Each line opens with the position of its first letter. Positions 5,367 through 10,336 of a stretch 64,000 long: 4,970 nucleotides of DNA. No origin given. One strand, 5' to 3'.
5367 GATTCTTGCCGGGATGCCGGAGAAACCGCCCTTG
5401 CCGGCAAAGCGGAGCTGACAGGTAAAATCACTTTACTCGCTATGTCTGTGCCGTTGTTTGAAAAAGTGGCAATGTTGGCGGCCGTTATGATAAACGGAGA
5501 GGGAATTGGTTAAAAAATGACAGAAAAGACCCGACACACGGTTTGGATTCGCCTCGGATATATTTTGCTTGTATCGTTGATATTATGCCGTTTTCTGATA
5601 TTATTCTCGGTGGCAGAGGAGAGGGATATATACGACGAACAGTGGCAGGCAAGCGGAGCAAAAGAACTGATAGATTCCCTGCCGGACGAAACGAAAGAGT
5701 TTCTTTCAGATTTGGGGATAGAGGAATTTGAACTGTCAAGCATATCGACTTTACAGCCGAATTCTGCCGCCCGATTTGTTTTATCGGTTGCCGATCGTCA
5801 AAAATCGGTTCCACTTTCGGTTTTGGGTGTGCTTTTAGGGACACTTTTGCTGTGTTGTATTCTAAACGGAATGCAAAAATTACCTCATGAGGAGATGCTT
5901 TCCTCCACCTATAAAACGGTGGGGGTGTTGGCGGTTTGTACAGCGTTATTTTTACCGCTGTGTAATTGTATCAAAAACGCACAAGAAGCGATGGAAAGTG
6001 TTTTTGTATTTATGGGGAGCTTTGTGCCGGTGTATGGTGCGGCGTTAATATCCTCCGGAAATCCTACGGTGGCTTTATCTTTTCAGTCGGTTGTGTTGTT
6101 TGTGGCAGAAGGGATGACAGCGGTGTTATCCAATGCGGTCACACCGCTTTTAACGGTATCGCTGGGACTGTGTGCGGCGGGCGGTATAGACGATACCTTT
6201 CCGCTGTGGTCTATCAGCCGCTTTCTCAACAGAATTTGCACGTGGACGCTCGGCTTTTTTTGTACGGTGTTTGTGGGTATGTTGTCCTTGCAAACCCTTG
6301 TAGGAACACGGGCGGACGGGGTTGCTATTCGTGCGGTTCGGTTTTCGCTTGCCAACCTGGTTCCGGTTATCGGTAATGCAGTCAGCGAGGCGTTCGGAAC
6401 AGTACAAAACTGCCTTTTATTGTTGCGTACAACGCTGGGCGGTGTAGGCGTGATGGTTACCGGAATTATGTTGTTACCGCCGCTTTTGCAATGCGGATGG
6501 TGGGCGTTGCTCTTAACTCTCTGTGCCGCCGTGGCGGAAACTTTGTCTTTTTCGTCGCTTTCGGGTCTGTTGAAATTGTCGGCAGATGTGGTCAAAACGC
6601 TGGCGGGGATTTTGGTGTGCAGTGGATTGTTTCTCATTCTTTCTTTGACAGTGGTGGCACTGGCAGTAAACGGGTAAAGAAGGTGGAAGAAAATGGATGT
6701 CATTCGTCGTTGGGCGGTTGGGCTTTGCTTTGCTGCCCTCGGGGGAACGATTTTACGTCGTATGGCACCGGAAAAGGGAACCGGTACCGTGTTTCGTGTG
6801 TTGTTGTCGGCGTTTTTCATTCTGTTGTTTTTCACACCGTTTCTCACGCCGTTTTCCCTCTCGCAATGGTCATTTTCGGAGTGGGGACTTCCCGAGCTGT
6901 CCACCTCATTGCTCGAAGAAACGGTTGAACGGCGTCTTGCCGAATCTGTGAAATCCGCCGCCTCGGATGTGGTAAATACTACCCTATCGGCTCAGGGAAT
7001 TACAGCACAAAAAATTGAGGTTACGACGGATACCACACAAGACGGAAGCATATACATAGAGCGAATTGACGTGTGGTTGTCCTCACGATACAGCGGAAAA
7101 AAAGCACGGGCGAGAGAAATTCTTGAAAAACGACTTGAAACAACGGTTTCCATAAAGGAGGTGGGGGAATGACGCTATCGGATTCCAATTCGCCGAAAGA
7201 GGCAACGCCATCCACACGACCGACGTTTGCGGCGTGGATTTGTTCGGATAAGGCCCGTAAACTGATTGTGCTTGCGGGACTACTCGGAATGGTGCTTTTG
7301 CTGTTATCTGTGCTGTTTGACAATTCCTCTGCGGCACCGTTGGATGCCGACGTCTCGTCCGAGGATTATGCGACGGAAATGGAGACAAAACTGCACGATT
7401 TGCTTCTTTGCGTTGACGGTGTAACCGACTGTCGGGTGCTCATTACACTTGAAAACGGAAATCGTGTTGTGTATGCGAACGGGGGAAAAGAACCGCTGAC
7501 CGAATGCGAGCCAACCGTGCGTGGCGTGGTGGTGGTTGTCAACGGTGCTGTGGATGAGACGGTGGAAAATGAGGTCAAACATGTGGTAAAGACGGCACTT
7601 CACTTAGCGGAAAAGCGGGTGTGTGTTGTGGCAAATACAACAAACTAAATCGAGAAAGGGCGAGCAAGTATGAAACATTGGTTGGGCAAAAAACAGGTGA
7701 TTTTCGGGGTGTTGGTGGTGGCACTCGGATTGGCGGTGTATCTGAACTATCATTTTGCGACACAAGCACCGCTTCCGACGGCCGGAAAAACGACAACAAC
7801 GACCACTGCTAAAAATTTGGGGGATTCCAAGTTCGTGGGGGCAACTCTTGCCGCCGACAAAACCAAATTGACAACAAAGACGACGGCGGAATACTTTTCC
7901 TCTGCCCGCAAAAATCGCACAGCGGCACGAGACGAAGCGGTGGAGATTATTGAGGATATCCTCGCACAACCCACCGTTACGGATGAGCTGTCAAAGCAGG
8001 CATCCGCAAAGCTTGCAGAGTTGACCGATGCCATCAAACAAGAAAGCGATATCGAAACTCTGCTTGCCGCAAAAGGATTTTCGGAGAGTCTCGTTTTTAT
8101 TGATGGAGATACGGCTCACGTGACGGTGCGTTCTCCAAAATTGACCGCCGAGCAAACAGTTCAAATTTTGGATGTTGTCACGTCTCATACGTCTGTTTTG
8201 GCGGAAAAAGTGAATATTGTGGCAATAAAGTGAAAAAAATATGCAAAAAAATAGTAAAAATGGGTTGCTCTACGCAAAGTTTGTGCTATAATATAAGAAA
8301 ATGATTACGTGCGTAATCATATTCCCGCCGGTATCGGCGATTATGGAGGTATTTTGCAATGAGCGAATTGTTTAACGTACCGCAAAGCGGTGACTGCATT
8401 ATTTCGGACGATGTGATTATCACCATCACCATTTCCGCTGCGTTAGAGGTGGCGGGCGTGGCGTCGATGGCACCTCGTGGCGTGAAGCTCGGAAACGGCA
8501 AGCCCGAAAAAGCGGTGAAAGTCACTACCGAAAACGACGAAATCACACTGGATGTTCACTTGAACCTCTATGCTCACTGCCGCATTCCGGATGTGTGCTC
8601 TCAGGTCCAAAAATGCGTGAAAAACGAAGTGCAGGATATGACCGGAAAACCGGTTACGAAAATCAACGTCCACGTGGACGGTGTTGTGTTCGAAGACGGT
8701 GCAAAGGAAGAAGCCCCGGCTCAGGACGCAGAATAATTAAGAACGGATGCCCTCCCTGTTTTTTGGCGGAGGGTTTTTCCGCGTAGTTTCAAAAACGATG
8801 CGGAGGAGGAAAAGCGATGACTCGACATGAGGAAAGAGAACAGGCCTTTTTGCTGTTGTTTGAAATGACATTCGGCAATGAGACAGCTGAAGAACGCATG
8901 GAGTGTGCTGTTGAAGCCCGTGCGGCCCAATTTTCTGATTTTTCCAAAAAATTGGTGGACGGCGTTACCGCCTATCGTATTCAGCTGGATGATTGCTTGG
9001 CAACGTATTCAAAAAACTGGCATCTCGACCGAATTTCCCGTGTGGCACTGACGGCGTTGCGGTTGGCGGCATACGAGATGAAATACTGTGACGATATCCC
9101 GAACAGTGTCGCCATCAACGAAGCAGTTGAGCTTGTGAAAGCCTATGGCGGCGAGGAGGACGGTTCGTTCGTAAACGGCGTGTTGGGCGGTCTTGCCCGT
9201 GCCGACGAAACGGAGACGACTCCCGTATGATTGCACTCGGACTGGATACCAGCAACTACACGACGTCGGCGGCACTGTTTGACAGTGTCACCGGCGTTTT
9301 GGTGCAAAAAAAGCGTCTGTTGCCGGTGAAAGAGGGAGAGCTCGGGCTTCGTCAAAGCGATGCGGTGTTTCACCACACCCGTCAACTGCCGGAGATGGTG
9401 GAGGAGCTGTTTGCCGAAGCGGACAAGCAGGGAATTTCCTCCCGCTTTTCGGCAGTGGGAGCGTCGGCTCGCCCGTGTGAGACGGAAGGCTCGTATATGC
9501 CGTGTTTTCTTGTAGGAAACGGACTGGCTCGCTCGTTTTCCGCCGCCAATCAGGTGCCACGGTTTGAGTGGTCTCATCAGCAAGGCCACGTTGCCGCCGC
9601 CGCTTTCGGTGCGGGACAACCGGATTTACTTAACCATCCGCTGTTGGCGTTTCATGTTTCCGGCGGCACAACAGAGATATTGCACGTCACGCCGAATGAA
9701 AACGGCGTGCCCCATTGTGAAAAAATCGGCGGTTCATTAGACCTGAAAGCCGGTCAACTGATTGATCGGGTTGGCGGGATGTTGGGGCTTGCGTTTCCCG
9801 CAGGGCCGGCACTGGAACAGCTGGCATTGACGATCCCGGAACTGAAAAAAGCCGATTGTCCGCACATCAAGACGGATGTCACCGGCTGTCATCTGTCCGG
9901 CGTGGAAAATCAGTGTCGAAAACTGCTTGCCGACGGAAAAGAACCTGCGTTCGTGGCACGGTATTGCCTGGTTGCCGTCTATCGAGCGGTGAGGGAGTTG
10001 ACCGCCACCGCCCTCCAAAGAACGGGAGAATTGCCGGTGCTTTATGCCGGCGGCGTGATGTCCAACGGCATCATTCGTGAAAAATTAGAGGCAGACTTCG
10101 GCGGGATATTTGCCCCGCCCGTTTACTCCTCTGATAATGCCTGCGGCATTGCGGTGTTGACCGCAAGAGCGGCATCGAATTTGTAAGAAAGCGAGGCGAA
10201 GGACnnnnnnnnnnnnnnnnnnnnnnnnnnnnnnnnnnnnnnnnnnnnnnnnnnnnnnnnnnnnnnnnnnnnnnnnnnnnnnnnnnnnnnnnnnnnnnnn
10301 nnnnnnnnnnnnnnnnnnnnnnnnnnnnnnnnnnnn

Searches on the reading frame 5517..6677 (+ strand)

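Call 58: search_protein_families(library=pfam, proteins=[window:5517-6677:+], max_evalue=0.00001)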
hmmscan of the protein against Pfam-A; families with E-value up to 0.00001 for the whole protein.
window:5517-6677:+ (386 aa): 1 family
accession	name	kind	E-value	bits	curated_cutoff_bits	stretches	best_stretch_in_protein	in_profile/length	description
PF09546.15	Spore_III_AE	-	4.3e-45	154.8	27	1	98-382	36-319/321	Stage III sporulation protein AE (spore_III_AE)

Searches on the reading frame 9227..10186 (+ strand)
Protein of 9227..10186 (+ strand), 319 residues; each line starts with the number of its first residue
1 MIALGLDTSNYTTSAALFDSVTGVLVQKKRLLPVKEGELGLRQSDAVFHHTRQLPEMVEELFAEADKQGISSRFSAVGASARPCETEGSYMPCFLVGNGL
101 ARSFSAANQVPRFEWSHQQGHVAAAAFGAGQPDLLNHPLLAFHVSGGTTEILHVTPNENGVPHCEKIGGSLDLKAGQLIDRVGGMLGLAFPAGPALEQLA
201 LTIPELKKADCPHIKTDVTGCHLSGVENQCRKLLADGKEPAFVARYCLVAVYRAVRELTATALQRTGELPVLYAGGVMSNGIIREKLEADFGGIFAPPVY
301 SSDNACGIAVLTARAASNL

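Call 58: search_protein_families(library=pfam, proteins=[window:9227-10186:+], max_evalue=0.00001)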
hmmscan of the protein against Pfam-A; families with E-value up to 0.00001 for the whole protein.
window:9227-10186:+ (319 aa): 1 family
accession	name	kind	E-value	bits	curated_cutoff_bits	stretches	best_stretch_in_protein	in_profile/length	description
PF00814.31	TsaD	-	5.5e-21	75.9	24.8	1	46-309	25-263/264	tRNA N6-adenosine threonylcarbamoyltransferase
